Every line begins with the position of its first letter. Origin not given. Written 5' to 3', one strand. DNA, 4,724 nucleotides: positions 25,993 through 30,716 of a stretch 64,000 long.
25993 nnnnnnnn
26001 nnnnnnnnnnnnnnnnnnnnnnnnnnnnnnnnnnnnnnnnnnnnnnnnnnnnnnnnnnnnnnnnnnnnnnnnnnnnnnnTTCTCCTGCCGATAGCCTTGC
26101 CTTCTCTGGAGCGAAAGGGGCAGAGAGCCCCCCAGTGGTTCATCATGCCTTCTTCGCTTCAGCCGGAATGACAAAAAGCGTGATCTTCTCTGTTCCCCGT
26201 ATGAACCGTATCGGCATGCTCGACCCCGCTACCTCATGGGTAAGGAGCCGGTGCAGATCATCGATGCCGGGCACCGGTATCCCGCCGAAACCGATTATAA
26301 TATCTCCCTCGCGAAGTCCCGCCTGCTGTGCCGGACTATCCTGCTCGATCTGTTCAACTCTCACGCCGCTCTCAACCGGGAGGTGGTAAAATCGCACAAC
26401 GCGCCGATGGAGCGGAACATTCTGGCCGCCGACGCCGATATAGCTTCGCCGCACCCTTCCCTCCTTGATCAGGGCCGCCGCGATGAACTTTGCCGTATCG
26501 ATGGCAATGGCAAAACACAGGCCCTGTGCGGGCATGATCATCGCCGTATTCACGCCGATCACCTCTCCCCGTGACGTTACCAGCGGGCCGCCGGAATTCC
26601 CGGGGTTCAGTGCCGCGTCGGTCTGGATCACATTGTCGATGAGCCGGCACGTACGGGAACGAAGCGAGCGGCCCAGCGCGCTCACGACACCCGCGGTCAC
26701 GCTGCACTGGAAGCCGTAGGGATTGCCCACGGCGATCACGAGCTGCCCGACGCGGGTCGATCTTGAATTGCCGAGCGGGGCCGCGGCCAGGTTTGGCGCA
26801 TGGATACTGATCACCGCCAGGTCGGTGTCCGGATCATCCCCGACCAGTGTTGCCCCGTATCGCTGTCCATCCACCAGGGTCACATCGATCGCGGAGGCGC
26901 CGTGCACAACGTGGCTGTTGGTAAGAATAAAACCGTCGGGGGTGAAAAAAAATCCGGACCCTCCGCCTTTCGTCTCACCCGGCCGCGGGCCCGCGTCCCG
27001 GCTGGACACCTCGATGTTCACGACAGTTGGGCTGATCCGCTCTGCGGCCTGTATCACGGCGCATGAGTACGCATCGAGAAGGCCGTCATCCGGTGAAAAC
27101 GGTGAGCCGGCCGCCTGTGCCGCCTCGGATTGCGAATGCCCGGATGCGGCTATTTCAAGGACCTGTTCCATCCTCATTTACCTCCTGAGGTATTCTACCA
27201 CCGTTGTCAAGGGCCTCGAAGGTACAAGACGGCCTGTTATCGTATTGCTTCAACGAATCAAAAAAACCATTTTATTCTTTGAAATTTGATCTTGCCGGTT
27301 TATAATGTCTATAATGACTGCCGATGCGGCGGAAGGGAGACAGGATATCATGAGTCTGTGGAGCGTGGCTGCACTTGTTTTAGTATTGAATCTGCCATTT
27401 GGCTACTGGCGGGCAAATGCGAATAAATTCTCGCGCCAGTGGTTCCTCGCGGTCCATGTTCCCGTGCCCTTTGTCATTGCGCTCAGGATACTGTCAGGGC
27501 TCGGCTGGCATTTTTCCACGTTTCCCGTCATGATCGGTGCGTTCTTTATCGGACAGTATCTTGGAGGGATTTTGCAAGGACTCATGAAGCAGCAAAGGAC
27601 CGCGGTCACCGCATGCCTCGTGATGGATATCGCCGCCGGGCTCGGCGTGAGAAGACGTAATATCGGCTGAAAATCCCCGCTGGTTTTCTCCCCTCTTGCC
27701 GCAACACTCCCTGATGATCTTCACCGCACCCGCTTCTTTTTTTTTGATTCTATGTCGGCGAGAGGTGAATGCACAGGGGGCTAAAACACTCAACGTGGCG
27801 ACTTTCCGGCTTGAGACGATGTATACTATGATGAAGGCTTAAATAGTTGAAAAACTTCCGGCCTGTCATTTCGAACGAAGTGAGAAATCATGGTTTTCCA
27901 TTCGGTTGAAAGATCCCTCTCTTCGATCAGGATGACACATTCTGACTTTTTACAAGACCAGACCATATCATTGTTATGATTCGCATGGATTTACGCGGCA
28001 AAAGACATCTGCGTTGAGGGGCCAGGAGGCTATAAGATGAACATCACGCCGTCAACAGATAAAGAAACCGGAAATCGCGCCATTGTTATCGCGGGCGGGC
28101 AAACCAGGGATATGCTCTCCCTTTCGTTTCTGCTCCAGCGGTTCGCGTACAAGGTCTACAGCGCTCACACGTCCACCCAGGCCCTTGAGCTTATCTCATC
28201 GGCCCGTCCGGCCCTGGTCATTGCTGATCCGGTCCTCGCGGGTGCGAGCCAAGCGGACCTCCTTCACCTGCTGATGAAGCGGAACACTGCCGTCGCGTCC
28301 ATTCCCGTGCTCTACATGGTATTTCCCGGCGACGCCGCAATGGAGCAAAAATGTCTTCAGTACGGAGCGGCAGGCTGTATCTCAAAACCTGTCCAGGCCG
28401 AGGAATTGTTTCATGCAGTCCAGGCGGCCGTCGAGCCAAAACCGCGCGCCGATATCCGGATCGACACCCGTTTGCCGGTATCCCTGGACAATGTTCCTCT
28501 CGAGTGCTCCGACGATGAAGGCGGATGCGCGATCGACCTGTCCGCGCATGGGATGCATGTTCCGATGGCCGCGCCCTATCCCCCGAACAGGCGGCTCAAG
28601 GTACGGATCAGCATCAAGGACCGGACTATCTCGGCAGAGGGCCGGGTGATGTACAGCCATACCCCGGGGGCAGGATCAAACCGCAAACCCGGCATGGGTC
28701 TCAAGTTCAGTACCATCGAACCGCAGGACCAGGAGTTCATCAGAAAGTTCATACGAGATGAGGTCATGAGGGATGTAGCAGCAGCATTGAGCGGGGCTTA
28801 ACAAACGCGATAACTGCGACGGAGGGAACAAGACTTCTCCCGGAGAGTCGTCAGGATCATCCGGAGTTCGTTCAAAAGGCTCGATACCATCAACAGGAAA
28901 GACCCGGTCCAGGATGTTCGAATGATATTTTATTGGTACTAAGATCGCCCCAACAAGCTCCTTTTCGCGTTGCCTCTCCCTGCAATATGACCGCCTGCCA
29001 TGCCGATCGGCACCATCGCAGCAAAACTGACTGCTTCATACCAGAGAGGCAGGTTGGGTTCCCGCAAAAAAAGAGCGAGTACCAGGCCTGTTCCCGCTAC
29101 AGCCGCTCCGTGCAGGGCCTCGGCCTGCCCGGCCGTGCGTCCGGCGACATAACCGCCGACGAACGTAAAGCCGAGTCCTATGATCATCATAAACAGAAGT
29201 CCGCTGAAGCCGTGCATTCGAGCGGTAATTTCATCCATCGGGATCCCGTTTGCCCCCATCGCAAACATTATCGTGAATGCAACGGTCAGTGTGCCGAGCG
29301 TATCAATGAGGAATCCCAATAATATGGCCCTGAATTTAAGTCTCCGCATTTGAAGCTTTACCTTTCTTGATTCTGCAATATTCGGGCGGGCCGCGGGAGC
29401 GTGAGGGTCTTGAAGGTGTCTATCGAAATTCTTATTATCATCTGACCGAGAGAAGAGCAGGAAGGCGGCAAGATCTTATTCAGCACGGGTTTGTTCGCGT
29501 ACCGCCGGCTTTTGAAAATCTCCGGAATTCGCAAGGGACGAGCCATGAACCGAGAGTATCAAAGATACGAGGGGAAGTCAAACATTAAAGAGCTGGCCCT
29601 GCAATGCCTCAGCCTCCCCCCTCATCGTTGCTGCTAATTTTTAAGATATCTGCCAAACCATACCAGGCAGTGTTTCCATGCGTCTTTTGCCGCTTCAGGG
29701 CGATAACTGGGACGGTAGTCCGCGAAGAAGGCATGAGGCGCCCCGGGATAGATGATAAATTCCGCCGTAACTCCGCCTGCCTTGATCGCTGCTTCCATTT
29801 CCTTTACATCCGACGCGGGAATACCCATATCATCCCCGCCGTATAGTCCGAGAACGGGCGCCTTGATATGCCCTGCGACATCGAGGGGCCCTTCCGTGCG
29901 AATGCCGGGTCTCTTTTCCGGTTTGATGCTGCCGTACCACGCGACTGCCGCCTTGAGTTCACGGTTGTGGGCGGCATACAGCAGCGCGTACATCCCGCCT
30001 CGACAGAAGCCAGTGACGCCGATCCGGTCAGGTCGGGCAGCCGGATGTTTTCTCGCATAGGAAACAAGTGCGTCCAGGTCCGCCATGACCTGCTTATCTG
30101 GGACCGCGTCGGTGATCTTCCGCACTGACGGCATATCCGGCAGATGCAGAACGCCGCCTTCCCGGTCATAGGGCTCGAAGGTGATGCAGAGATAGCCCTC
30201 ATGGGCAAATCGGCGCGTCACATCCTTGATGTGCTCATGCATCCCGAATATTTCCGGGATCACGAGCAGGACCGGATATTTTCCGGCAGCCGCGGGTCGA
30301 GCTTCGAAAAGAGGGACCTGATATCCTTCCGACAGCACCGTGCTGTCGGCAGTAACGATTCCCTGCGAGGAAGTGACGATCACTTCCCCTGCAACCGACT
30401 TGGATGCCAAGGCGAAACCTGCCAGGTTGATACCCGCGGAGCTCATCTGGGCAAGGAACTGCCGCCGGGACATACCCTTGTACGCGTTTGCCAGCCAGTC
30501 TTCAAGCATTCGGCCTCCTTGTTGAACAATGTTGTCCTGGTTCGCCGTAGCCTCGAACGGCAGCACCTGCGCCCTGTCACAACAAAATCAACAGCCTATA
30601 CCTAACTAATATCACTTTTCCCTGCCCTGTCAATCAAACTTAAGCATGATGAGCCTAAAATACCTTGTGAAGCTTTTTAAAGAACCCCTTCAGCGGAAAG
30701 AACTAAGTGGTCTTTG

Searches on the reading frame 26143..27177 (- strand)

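Call 88: search_protein_families(library=pfam, proteins=[window:26143-27177:-], max_evalue=0.001)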
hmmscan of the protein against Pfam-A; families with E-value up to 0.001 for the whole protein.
window:26143-27177:- (344 aa): 5 families
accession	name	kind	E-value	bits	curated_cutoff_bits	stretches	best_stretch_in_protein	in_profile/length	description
PF13365.12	Trypsin_2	-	3e-34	119.2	27.6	1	73-209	1-144/144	Trypsin-like peptidase domain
PF00089.32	Trypsin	-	2.4e-17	63.9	20.6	1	73-231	27-216/220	Trypsin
PF13180.12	PDZ_2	-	2.5e-10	40.9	27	1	268-334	10-76/80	PDZ domain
PF17820.7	PDZ_6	-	1.4e-09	37.9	27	1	274-326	2-53/54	PDZ domain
PF00595.29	PDZ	-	1.3e-05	25.9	23.2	1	243-305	8-60/81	PDZ domain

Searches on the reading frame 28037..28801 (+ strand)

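Call 88: search_protein_families(library=pfam, proteins=[window:28037-28801:+], max_evalue=0.001)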
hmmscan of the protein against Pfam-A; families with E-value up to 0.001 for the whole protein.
window:28037-28801:+ (254 aa): 2 families
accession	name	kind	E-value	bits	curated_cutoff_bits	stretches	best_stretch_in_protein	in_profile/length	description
PF00072.30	Response_reg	-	2.2e-11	44.4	30.2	1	29-129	14-111/111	Response regulator receiver domain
PF07238.19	PilZ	-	7e-09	36.4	22.5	1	141-239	7-100/102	PilZ domain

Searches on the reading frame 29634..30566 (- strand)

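Call 89: search_protein_families(library=pfam, proteins=[window:29634-30566:-], max_evalue=0.001)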
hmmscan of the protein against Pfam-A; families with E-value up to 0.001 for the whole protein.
window:29634-30566:- (310 aa): 4 families
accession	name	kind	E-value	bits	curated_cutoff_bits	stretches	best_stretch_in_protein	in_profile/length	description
PF01738.24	DLH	-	7e-53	179.8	21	1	89-308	6-217/217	Dienelactone hydrolase family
PF08840.17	BAAT_C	-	4.1e-06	27.4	20.9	0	168-220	10-62/210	BAAT / Acyl-CoA thioester hydrolase C terminal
PF00326.27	Peptidase_S9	-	7.4e-06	26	22.6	0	159-213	43-98/213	Prolyl oligopeptidase family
PF12146.15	Hydrolase_4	-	4.6e-05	23.3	27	0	230-283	186-237/239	Serine aminopeptidase, S33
